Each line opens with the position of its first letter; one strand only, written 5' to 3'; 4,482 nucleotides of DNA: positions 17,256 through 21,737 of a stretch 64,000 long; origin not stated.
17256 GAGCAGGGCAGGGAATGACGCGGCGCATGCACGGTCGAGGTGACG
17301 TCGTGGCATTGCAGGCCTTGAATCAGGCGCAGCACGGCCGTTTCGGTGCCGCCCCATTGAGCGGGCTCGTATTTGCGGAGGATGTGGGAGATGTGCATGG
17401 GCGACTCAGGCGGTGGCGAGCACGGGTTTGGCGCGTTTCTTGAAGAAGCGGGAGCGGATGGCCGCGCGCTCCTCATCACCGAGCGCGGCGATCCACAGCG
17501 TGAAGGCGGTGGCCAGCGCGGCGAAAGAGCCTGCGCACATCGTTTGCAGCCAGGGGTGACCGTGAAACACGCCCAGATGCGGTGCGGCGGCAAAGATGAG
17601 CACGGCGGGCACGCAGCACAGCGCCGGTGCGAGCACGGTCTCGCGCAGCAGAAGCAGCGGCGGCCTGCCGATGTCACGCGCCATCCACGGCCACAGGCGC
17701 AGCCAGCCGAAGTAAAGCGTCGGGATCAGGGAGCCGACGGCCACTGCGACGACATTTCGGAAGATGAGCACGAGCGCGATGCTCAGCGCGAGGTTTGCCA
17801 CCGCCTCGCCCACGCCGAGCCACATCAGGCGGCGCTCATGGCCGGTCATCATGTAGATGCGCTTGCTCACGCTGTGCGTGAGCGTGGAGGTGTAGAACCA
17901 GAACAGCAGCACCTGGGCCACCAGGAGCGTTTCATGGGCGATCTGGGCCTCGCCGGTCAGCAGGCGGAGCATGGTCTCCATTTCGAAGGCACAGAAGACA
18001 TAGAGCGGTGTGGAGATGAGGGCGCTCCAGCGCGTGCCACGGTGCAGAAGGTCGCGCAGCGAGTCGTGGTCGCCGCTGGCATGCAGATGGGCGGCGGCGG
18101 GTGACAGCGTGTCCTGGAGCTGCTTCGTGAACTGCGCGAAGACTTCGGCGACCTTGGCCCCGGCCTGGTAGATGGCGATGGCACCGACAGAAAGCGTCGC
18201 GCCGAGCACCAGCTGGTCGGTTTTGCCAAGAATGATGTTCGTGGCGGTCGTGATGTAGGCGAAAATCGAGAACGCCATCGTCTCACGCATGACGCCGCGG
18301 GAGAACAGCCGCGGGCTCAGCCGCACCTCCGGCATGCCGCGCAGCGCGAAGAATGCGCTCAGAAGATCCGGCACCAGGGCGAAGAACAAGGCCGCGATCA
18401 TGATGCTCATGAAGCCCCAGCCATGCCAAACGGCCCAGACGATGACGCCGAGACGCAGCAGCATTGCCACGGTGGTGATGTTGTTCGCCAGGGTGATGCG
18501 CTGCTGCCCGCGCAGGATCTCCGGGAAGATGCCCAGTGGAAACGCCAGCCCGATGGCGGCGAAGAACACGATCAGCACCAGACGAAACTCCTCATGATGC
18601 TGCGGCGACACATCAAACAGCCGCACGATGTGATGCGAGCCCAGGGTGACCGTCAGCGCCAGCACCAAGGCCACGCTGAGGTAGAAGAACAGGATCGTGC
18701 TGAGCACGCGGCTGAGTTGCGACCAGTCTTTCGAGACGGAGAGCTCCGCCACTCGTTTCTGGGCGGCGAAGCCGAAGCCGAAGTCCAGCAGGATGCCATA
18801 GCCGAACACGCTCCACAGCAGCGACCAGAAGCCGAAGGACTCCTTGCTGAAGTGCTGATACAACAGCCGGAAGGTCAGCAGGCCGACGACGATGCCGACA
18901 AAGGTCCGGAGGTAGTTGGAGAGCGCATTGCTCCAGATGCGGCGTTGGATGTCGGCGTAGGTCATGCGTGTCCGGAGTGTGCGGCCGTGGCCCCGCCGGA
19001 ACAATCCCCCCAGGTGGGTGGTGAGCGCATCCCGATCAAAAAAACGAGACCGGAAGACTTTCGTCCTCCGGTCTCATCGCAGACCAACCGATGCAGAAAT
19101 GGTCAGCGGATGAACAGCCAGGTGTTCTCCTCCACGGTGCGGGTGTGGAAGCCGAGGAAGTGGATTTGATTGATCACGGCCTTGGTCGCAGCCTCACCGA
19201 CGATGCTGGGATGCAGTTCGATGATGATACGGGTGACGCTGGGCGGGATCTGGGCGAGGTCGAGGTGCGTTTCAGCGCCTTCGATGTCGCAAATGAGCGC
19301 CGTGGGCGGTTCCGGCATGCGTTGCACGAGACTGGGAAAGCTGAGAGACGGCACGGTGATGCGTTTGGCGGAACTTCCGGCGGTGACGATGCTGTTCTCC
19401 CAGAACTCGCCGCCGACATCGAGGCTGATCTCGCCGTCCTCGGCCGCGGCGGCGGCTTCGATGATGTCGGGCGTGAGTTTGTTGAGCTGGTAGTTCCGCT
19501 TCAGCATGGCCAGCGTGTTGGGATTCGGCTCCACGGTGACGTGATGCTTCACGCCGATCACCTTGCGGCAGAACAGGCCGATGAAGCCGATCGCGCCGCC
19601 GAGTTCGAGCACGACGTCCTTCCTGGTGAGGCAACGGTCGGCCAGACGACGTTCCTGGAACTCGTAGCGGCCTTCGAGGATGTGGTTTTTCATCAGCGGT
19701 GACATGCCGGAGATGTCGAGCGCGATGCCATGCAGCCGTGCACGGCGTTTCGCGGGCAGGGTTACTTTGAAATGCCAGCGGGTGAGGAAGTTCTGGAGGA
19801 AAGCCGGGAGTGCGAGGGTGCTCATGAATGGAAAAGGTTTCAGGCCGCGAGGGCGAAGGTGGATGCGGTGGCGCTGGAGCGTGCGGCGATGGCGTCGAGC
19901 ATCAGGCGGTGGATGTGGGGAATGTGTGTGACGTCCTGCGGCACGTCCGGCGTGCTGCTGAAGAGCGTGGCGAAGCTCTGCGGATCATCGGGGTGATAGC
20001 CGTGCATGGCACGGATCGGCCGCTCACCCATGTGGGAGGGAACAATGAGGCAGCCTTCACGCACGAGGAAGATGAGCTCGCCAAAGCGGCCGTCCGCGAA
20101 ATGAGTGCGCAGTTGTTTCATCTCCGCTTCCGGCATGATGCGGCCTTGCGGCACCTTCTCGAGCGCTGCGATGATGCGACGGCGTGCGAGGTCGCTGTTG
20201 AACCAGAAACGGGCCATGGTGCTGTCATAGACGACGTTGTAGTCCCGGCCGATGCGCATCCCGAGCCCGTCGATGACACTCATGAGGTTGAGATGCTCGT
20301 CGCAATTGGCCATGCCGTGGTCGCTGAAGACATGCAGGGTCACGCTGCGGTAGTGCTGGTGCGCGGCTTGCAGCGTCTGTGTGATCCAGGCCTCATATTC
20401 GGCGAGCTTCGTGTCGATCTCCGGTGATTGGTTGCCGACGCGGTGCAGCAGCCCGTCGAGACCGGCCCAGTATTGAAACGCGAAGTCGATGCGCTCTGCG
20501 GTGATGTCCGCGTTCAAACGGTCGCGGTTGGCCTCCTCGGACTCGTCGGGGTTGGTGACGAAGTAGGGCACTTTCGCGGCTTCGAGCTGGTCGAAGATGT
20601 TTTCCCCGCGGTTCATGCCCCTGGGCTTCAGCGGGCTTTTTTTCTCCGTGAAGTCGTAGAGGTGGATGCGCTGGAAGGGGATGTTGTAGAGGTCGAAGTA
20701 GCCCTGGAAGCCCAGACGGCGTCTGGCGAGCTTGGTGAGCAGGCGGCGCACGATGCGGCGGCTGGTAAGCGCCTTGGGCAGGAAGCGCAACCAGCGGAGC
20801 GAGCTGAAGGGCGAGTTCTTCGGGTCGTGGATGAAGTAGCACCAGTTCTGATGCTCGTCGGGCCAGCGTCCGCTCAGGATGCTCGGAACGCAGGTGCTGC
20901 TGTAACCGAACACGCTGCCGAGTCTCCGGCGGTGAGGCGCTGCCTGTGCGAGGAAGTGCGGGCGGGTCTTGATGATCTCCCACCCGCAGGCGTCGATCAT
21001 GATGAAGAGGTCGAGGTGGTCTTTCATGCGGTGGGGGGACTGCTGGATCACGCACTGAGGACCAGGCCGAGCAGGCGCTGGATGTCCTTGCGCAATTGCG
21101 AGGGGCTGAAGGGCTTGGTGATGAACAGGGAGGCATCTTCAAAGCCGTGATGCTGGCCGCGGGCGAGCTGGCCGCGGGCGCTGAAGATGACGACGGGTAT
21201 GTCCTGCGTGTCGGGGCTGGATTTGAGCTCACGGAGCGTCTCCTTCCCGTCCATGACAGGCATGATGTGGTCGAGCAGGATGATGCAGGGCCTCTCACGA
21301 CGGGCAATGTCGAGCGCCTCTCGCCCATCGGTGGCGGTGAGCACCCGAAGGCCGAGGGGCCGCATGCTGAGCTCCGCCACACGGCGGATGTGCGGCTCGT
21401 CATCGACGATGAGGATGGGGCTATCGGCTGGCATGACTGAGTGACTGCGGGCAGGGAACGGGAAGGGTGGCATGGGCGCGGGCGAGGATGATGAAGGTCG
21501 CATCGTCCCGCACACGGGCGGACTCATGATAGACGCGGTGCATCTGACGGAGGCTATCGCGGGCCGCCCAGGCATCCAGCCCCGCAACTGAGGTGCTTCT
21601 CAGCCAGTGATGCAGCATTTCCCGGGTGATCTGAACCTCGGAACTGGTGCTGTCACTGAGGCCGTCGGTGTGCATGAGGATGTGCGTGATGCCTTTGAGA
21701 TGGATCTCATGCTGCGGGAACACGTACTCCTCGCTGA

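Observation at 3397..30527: A conserved ~20-nt motif marks eight minus-strand transcription-unit starts: a candidate locus-wide regulon or promoter element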

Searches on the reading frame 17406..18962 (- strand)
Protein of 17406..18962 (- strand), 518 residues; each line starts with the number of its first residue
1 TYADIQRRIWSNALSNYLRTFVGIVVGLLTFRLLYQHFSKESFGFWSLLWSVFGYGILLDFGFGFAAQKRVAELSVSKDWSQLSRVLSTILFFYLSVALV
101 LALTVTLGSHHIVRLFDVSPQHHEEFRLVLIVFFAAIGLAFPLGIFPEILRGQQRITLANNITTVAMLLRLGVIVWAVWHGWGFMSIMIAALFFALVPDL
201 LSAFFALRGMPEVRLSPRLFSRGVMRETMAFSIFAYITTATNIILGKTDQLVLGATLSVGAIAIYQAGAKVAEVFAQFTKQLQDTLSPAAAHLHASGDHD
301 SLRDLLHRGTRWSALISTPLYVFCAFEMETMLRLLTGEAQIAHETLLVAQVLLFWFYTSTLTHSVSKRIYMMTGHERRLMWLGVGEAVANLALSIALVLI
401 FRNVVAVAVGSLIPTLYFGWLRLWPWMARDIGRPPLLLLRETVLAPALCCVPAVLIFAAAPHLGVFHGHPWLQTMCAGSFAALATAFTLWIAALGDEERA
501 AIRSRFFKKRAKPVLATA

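Call 10: search_protein_families(library=pfam, proteins=[window:17406-18962:-])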
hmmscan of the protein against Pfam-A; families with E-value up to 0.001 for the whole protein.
window:17406-18962:- (518 aa): 3 families
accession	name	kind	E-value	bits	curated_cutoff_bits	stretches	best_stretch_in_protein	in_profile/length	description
PF13440.11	Polysacc_synt_3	-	1.1e-15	58.1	23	1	39-338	7-286/293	Polysaccharide biosynthesis protein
PF01554.23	MatE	-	3.6e-14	53.2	24.9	2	28-173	13-158/161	MatE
PF01943.22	Polysacc_synt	-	2.1e-11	44.2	28.2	1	10-274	2-253/274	Polysaccharide biosynthesis protein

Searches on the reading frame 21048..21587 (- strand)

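Call 10: search_protein_families(library=pfam, proteins=[window:21048-21587:-])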
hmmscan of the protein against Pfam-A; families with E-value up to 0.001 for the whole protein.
window:21048-21587:- (179 aa): 1 family
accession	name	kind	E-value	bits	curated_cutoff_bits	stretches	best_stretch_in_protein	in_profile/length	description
PF00072.30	Response_reg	-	6.1e-22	78.3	30.2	1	58-169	1-110/111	Response regulator receiver domain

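Call 35: search_protein_families(library=ncbifam, proteins=[window:21048-21587:-], max_evalue=0.00001)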
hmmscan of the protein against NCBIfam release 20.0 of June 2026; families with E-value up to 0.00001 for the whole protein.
window:21048-21587:- (179 aa): 67 families (the best 25 are shown)
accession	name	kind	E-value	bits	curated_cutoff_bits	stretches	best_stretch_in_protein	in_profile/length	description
NF045944.1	ResRegRpaBCyano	equivalog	1.8e-20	73.3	330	1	59-173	1-112/229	response regulator transcription factor RpaB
NF007135.0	PRK09581.1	equivalog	3.1e-20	72.4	474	1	57-172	4-119/457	PleD family two-component system response regulator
TIGR02154.1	PhoB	equivalog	5.9e-19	68.3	296.2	1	57-170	4-117/226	phosphate regulon transcriptional regulator PhoB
NF045717.1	DVU0259_DivK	exception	1.5e-16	60.6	160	1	58-173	5-116/117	DVU0259 family response regulator domain-containing protein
NF041733.1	resp_reg_CseB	equivalog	6e-15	55.2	350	1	58-172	3-114/228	two-component system response regulator CseB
NF040534.1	resp_reg_YycF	equivalog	7e-15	54.9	340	1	58-165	3-107/231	response regulator YycF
NF011874.0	PRK15347.1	equivalog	9e-15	53.8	852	1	48-169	683-806/921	two component system sensor kinase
NF040689.1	MtrAB_MtrA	equivalog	5.7e-14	52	300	1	58-169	1-109/219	MtrAB system response regulator MtrA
NF008469.0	PRK11361.1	equivalog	1.1e-13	50.7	714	1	54-175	3-122/461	acetoacetate metabolism transcriptional regulator AtoC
NF007546.0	PRK10161.1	equivalog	4.8e-13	49.2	471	1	58-170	5-117/229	phosphate response regulator transcription factor PhoB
NF041880.1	EPS_EpsF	equivalog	5.6e-13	48.2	900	1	61-175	1-116/492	response regulator EpsF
NF033120.0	vanR_FM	exception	7.1e-13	48.7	460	1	57-166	5-111/231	vancomycin resistance response regulator transcription factor, VanR-F/VanR-M family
NF007969.0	PRK10693.1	equivalog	1.4e-12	47.3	329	1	55-142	7-92/337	two-component system response regulator RssB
NF047465.1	hybrid_HK_LvrA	exception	1.9e-12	46.1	1200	1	56-169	468-580/819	hybrid histidine kinase/response regulator LvrA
NF053854.1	RespRegPhoBBctds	equivalog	4.7e-12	45.7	270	1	58-171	1-113/225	two-component system response regulator PhoB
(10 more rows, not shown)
